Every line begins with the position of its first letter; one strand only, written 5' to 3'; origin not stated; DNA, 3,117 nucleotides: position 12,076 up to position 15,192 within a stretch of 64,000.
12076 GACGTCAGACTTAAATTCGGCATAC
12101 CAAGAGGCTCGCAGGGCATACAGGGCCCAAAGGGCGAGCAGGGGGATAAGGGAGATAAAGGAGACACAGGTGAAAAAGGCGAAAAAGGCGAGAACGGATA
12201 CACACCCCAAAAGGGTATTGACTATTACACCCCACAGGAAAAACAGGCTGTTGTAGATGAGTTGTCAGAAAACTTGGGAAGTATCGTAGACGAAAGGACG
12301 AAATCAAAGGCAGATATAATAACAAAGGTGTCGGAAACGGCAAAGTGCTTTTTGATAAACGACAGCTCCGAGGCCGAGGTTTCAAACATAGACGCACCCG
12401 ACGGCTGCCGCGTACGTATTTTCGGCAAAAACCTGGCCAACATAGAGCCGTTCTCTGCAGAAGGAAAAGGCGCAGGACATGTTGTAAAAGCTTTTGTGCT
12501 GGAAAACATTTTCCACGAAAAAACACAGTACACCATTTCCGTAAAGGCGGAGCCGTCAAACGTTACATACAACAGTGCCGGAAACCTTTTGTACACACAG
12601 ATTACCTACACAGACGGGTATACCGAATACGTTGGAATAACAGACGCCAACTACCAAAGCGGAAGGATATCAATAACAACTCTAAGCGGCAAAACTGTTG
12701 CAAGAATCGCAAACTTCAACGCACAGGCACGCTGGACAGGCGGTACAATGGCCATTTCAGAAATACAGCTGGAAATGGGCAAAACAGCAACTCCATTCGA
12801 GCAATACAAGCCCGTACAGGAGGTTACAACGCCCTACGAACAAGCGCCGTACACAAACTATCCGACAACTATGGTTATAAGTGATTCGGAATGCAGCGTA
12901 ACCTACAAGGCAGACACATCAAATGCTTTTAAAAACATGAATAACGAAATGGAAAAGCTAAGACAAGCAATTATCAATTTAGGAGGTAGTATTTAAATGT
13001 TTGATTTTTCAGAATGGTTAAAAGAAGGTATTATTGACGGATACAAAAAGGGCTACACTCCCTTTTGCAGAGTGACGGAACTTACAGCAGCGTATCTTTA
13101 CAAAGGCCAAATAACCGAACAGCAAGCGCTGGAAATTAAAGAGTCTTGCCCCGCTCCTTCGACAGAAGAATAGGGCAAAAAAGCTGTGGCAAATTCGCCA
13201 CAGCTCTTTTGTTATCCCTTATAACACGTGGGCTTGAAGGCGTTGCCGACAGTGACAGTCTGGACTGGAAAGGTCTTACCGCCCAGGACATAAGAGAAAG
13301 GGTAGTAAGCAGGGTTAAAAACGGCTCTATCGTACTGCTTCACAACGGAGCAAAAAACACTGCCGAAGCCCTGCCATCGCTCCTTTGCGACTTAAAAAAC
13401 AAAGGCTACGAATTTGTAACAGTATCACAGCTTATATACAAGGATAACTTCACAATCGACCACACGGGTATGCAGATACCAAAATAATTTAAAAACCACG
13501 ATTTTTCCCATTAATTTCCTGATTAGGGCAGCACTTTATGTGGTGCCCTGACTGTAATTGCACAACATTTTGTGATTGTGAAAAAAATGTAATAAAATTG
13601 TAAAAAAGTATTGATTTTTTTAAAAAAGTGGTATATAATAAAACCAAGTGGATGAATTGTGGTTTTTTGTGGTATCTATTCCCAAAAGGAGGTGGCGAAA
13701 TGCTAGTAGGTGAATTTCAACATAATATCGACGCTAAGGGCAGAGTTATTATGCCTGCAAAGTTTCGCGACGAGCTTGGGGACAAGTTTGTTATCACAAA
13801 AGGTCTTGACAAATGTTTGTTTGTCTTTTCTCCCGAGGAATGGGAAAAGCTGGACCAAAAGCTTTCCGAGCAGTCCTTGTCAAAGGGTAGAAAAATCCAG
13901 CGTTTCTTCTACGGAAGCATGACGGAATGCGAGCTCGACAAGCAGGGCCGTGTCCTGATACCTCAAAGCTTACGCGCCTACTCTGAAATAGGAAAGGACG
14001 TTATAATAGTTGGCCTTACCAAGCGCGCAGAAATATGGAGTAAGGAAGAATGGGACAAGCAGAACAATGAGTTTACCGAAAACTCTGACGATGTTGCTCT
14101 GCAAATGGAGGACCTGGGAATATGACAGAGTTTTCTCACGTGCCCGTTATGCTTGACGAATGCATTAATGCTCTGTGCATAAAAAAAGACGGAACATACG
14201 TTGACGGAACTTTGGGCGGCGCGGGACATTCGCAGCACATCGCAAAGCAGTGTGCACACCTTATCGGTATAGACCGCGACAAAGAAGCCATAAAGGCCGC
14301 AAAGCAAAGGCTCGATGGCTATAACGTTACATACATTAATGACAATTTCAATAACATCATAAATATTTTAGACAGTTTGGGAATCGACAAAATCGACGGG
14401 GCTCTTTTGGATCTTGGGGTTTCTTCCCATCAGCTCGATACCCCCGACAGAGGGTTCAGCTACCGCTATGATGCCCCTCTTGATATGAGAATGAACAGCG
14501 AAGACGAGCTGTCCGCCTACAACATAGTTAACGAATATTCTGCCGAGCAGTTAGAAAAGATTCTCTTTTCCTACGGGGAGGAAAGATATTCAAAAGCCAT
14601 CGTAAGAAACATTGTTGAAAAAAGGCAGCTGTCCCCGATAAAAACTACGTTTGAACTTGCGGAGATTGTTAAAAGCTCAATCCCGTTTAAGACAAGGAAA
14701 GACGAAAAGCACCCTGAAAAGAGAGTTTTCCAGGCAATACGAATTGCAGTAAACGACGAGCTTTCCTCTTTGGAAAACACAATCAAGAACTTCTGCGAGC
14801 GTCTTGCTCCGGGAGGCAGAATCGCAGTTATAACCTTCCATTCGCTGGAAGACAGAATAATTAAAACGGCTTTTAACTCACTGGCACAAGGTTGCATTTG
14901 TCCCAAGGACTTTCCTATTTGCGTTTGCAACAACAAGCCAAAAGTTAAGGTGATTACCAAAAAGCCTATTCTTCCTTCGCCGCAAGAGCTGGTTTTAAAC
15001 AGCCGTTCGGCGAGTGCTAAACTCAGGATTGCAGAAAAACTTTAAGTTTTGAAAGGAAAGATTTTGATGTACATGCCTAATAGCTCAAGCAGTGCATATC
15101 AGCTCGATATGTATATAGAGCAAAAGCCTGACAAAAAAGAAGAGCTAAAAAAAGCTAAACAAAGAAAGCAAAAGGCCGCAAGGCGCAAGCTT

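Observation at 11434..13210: An orphan collagen-repeat tail-fibre-like gene plus an XkdX-like ORF, wedged between the glycan locus and the dcw cluster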

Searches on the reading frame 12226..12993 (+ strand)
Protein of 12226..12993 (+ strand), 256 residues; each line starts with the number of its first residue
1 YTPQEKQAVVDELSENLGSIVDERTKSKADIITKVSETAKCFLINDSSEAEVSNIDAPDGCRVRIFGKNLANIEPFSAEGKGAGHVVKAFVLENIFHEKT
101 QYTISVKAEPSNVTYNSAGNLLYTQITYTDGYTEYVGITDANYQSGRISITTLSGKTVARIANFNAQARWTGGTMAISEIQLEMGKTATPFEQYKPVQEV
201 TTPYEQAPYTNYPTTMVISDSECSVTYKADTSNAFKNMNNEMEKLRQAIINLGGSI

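Call 25: find_homologous_proteins(query=window:12226-12993:+)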
Query window:12226-12993:+ (256 aa): 1 proteins with E <= 0.001 among 233 candidates.
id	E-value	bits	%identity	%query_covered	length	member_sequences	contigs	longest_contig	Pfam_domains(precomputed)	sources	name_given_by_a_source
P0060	5.0e-43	165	46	72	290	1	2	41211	-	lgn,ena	-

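Call 48: search_solved_structures(query=window:12226-12993:+, max_evalue=10)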
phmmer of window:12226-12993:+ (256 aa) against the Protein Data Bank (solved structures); distinct sequences matched with E-value up to 10: 1.
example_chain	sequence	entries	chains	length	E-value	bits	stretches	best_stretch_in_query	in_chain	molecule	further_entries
5xr4_A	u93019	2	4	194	0.38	13.2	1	79-171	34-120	Ras-related protein RABA1a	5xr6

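Call 63: predict_structure(alignment_id=A5)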
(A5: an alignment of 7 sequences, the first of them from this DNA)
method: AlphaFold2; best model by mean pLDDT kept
length: 256 residues; sequences in the alignment: 7
mean_pLDDT: 51.0   pTM: 0.43
mean pLDDT of the five models: 51.0, 48.6, 48.4, 43.5, 43.0
residues with pLDDT >= 90: 0; 70-90: 17; 50-70: 117; < 50: 122
segments of 3 or more residues with pLDDT < 50: 21-89, 192-236, 254-256
pLDDT, mean of each block of 10 residues (from residue 1): 61 59 42 35 36 39 41 41 46 59 69 57 72 71 60 64 55 58 64 35 28 40 40 48 58 46
secondary structure, 60 per line:
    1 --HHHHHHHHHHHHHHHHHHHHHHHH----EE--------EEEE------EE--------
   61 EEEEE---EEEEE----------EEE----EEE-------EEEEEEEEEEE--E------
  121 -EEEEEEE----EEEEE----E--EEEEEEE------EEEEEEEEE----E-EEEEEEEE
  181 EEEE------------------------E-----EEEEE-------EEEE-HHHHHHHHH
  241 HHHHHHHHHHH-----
elements in order: H3-26 E41-44 E61-65 E69-73 E84-86 E91-93 E101-111 E122-128 E133-137 E145-151 E158-166 E173-184 E215-219 E227-230 H232-251

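Call 68: fold_search(model_id=the predicted structure, library=pdb)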
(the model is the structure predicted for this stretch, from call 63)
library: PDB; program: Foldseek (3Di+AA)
matches with E <= 10: 1574; with E <= 0.001: 0
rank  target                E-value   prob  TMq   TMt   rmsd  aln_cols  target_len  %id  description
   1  4xup_C                1.3e-03  1.00  0.29  0.43  11.9       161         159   12  Structure of the N-terminal CBM22-1-CBM22-2 tandem domain from Paenibacillus barcinonensis Xyn10C (released 2015-06-03)
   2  4xup_E                1.4e-03  1.00  0.29  0.42  11.8       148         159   13  Structure of the N-terminal CBM22-1-CBM22-2 tandem domain from Paenibacillus barcinonensis Xyn10C (released 2015-06-03)
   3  8a28_A                1.4e-03  0.98  0.24  0.18  11.3       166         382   10  Structure of the astacin zymogen of LAST-MAM from Limulus polyphemus (released 2022-10-19)
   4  7yaq                  1.8e-03  0.98  0.23  0.35  12.3       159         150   13  Phloem lectin (PP2)C34S mutant (released 2023-03-08)
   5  7vwb_A                1.9e-03  0.99  0.27  0.40   9.0       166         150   15  Phloem lectin (PP2) structure -complex with N-Acetyllactosamine (LacNAc) (released 2023-03-08)
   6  7vub_B                2.6e-03  0.97  0.25  0.38  12.6       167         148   14  Phloem lectin (PP2) complex with Nitrobenzene (released 2023-03-08)
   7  4xuo_A                2.8e-03  0.99  0.28  0.42  11.7       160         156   13  Structure of the CBM22-1 xylan-binding domain from Paenibacillus barcinonensis Xyn10C (released 2015-06-03)
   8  7vub_A                3.1e-03  0.98  0.25  0.37  12.4       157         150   15  Phloem lectin (PP2) complex with Nitrobenzene (released 2023-03-08)
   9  4c91_B                3.3e-03  0.92  0.26  0.11  12.3       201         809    8  Evidence that GH115 alpha-glucuronidase activity is dependent on conformational flexibility (released 2013-11-13)
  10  7w4b_A                3.4e-03  0.97  0.26  0.40   9.7       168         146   16  Phloem lectin (PP2) structure -complex with Chitotrise (released 2023-03-08)
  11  2w46_A                3.8e-03  0.85  0.20  0.31  10.9       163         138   14  CBM35 from Cellvibrio japonicus Abf62 (released 2009-01-27)
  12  8xmz_A                4.0e-03  0.99  0.24  0.40  11.3       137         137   17  Crystal structure of a novel porphyran-binding carbohydrate binding module (released 2024-01-17)
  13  4d0q                  4.3e-03  0.97  0.26  0.39  11.7       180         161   12  Hyaluronan Binding Module of the Streptococcal Pneumoniae Hyaluronate Lyase (released 2014-08-06)
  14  7xyc_A                4.3e-03  0.72  0.20  0.11  14.2       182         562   12  CryoEM structure of Klebsiella phage Kp7 type II tail fiber gp52 in vitro (released 2023-06-07)
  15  8jmq_A                4.5e-03  0.91  0.22  0.31  14.2       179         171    7  Crystal structure of hinokiresinol synthase (released 2023-12-20)
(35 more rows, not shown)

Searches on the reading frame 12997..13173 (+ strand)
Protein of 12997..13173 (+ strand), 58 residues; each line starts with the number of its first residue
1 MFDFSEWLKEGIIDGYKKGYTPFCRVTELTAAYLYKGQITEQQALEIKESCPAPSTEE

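Call 4: search_protein_families(library=pfam, proteins=[window:12997-13173:+], max_evalue=1)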
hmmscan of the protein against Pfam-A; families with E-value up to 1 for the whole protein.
window:12997-13173:+ (58 aa): 1 family
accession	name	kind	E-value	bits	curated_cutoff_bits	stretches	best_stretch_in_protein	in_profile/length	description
PF11539.13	DUF3228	-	0.07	13.1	25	1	16-49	43-79/194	Protein of unknown function (DUF3228)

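Call 5: search_protein_families(library=phrogs, proteins=[window:12997-13173:+], max_evalue=1)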
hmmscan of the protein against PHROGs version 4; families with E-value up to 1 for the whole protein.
window:12997-13173:+ (58 aa): 0 families

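Call 26: find_homologous_proteins(query=window:12997-13170:+, max_evalue=10)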
Query window:12997-13170:+ (58 aa): 22 proteins with E <= 10 among 22 candidates.
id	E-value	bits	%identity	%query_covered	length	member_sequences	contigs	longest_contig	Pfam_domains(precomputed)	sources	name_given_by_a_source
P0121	1.6e-32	127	100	100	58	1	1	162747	-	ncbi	-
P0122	1.0e-19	87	70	98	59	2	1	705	-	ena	-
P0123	1.1e-19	87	72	100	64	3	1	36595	-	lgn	-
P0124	1.4e-19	86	72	100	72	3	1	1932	-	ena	-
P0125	2.8e-19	85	75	98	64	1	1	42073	-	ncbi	-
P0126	2.2e-18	83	71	100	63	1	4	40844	-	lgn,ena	-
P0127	3.1e-18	82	71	100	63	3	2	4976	-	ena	-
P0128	4.4e-18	82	71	100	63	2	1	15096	-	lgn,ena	-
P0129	6.1e-18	81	71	100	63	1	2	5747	-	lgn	-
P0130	2.7e-17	79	70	93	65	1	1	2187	-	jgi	jgi:hypothetical protein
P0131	2.9e-17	79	72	93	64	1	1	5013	-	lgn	-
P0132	9.5e-17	77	67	98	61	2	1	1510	-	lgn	-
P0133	1.3e-16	77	67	100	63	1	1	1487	-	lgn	-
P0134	6.4e-16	75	67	95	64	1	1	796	-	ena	-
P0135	7.3e-16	75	67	93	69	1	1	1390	-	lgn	-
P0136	2.0e-15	73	62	95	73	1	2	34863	-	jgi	jgi:hypothetical protein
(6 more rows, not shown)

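Call 27: find_encoding_contigs(protein=P0125, flank=10000, max_places=2)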
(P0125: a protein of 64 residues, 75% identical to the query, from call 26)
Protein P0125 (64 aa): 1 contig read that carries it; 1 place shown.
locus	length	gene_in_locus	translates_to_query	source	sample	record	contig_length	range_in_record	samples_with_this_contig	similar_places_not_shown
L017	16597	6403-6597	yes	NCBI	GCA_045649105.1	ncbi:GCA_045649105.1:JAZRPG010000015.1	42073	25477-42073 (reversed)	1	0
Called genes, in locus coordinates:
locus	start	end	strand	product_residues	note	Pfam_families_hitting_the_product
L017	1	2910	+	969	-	?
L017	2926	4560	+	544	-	PF16510:P22_portal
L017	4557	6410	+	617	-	-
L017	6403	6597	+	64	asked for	-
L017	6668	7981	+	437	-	PF03237:Terminase_6N, PF04466:Terminase_3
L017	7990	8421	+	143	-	PF05105:Phage_holin_4_1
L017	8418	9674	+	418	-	PF01520:Amidase_3, PF09992:NAGPA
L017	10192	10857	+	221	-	PF02163:Peptidase_M50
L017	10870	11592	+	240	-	PF02616:SMC_ScpA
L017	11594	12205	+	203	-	PF04079:SMC_ScpB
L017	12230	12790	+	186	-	PF11167:DUF2953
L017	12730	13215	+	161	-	PF09579:Spore_YtfJ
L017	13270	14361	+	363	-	PF00768:Peptidase_S11, PF13354:Beta-lactamase2, PF07943:PBP5_C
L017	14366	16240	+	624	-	PF02922:CBM_48, PF22019:GlgB_N (weak), PF00128:Alpha-amylase, PF02806:Alpha-amylase_C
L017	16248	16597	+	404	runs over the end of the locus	PF00483:NTP_transferase, PF07959:Fucose_pyrophosphorylase (faint), PF24894:Hexapep_GlmU, PF25084:LbH_EIF2B (weak), PF25087:GMPPB_C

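Call 28: find_encoding_contigs(protein=P0126, flank=10000, max_places=2)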
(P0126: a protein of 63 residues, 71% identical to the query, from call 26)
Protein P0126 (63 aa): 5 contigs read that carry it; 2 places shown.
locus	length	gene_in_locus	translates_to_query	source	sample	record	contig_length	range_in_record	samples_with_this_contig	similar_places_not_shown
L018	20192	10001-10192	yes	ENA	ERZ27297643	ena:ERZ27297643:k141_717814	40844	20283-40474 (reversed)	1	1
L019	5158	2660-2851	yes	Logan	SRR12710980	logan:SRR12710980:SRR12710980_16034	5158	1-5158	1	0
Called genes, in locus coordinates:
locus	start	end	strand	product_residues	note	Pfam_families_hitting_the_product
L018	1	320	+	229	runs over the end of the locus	?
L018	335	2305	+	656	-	PF16510:P22_portal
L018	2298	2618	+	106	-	PF04327:Peptidase_Prp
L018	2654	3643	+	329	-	-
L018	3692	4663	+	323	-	PF25209:Phage_capsid_4, PF13252:Phage_capsid_3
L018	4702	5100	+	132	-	-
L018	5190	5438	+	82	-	-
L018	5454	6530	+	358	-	-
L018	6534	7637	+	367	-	-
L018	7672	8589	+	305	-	-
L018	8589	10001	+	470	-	-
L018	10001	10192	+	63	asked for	-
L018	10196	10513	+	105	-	-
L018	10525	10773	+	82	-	PF04688:Holin_SPP1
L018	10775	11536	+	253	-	PF01520:Amidase_3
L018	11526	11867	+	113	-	-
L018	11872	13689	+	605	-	-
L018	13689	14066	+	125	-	-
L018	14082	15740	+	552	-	-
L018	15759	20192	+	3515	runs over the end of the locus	PF18760:ART-PolyVal, PF13508:Acetyltransf_7 (weak)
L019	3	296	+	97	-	?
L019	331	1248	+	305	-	-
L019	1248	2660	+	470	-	-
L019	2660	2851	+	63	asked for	-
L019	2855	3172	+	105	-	-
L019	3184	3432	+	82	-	PF04688:Holin_SPP1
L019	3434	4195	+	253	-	PF01520:Amidase_3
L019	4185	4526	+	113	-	-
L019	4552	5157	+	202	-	?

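Call 29: find_encoding_contigs(protein=P0136, flank=10000, max_places=2)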
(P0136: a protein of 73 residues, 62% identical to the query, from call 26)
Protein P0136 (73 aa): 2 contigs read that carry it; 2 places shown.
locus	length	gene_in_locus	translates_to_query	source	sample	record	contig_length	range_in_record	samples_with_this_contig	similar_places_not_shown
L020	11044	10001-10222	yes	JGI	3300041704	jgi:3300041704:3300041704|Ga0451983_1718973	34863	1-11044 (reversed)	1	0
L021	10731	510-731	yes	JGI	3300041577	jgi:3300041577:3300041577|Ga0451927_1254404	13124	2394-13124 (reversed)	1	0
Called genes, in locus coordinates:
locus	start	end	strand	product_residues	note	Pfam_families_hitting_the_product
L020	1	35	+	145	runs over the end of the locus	-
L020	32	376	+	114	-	-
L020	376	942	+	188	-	-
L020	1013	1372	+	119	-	-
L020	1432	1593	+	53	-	-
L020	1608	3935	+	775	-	-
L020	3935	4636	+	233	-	-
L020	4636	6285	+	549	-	PF06605:Prophage_tail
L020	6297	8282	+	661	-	PF05895:DUF859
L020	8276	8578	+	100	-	-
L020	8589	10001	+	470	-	-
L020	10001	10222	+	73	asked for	-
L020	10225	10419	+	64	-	-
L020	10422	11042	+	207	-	?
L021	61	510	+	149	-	-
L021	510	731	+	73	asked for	-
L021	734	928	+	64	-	-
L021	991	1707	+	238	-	PF01510:Amidase_2, PF08230:CW_7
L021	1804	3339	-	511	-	PF00239:Resolvase, PF07508:Recombinase, PF13408:Zn_ribbon_recom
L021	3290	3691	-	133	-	PF12844:HTH_19, PF13560:HTH_31, PF01381:HTH_3, PF13443:HTH_26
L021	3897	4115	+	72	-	-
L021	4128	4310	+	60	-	-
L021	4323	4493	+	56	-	-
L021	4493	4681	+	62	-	-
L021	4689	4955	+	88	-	-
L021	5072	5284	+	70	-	-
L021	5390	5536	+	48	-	-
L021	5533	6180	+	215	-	PF04404:ERF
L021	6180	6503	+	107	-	-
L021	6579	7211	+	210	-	-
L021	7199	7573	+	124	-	-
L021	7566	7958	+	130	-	PF00436:SSB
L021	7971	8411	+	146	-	-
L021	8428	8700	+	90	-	-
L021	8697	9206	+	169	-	PF07463:NUMOD4, PF13392:HNH_3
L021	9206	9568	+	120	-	PF05866:RusA (weak)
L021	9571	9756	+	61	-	-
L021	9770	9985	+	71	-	PF14090:HTH_39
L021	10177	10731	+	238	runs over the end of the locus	PF13730:HTH_36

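Call 30: search_dna_similar(query=window:12997-13170:+, collection=phages, mode=protein, max_evalue=10, max_rows=30)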
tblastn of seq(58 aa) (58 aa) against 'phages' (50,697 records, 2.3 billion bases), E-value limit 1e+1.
No match.

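Call 32: search_protein_families(library=pfam, alignment_id=A3, max_evalue=10)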
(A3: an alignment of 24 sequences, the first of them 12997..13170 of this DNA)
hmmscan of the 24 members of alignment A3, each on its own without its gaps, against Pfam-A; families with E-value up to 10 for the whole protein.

A. member 1, window:12997-13170:+ (58 aa): 1 family
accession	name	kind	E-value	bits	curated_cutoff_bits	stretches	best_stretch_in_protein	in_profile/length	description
PF11539.13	DUF3228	-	0.07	13.1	25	1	16-49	43-79/194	Protein of unknown function (DUF3228)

B. families by the number of members that match (of 24 scanned): 9 families
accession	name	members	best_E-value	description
PF10925.13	DUF2680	6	0.042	Protein of unknown function (DUF2680)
PF11539.13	DUF3228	1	0.07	Protein of unknown function (DUF3228)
PF07389.17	Pox_B6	1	0.077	Vaccinia B6 protein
PF09173.17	eIF2_C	1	0.1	Initiation factor eIF2 gamma, C terminal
PF03683.19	UPF0175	1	0.11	Uncharacterised protein family (UPF0175)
PF00395.25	SLH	1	0.14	S-layer homology domain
PF07116.16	DUF1372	1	0.18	Protein of unknown function (DUF1372)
PF09925.14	DUF2157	1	0.25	Predicted membrane protein (DUF2157)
PF23644.1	YpeD-like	1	1.6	YpeD-like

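Call 33: search_protein_families(library=phrogs, alignment_id=A3, max_evalue=10)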
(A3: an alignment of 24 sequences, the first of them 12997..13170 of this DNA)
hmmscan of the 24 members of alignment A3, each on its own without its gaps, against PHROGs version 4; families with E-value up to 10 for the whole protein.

A. member 1, window:12997-13170:+ (58 aa): 0 families

B. families by the number of members that match (of 24 scanned): 7 families
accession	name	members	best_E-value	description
phrog_134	-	8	0.016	-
phrog_8133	-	1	0.11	-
phrog_4307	-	1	0.14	-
phrog_16950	-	1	0.18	DNA primase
phrog_8709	-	1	0.21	-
phrog_16812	-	1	0.33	-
phrog_32893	-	1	0.33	-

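Call 101: search_protein_families(library=ncbifam, proteins=[window:12997-13170:+, P0125, P0136], max_evalue=1)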
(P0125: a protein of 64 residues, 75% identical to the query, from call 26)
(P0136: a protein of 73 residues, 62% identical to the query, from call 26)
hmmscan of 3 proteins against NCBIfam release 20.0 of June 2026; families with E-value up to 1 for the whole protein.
window:12997-13170:+ (58 aa): 1 family
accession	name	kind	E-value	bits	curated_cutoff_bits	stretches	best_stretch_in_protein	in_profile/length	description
NF011015.0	PRK14443.1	equivalog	0.024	15.1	131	1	12-43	58-86/93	acylphosphatase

P0125 (64 aa): 0 families

P0136 (73 aa): 0 families

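Call 107: find_related_loci(query=A3, collection=viral_contigs, flank=4000)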
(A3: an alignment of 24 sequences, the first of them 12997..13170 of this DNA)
Query A3 (58 aa) in viral_contigs; peptide patterns used: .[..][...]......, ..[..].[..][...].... (x = any residue, [..] = any of these).
38 stretches matched a pattern; 2 encode a relative of the query (tblastn E <= 1e-3); 2 distinct loci.
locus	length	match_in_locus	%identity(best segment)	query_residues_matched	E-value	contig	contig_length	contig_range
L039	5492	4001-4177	61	1-58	1e-21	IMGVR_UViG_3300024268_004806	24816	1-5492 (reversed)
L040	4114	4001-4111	81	1-37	1e-18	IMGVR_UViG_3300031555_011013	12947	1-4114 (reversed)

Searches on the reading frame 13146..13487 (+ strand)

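Call 4: search_protein_families(library=pfam, proteins=[window:13146-13487:+], max_evalue=1)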
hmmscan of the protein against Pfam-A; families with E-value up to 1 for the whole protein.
window:13146-13487:+ (113 aa): 1 family
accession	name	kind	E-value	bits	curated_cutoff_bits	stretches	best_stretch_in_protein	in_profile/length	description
PF04748.18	Polysacc_deac_2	-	0.0023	17.5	27.5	1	57-96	172-211/212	Divergent polysaccharide deacetylase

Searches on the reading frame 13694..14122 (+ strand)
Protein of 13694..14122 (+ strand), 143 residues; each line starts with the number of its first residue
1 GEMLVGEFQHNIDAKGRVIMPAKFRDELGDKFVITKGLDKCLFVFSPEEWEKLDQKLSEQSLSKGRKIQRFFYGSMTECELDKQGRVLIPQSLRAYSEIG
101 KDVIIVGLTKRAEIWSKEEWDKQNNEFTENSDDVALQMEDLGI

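Call 66: search_protein_families(library=pfam, proteins=[window:13694-14122:+], max_evalue=0.00001)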
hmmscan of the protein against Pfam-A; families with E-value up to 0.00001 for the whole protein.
window:13694-14122:+ (143 aa): 1 family
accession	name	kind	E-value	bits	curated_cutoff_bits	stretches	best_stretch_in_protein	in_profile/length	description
PF02381.23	MraZ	-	1.7e-39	134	23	2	3-65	1-64/72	MraZ protein, putative antitoxin-like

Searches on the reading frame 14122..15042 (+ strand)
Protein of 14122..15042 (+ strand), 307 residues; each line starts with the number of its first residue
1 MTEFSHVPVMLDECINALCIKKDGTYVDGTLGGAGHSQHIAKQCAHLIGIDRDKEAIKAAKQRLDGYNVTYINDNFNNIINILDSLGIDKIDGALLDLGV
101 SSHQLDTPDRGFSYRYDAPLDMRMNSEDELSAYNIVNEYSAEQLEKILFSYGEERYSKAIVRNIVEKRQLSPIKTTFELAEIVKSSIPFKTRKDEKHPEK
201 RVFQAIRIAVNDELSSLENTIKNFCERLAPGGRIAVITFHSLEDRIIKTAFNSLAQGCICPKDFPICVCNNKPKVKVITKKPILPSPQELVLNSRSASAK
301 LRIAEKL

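Call 66: search_protein_families(library=pfam, proteins=[window:14122-15042:+], max_evalue=0.00001)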
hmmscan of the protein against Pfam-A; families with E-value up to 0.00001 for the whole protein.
window:14122-15042:+ (307 aa): 1 family
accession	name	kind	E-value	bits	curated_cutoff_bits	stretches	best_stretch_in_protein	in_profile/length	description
PF01795.25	Methyltransf_5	-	2.6e-120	402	27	1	3-306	1-308/309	MraW methylase family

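Call 100: list_cluster_members(proteins=[P0001, P0121, window:14122-15042:+])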
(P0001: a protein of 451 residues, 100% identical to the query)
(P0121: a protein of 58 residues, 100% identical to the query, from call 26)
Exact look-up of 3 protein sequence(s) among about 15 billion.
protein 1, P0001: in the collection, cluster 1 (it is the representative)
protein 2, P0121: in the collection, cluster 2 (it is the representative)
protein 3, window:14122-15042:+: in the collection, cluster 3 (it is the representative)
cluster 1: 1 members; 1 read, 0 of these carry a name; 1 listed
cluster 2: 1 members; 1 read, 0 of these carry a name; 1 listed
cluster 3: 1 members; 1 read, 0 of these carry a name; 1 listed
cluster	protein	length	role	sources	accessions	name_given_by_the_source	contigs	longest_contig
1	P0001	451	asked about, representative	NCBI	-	-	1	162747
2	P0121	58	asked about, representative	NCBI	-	-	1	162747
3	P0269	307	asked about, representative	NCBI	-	-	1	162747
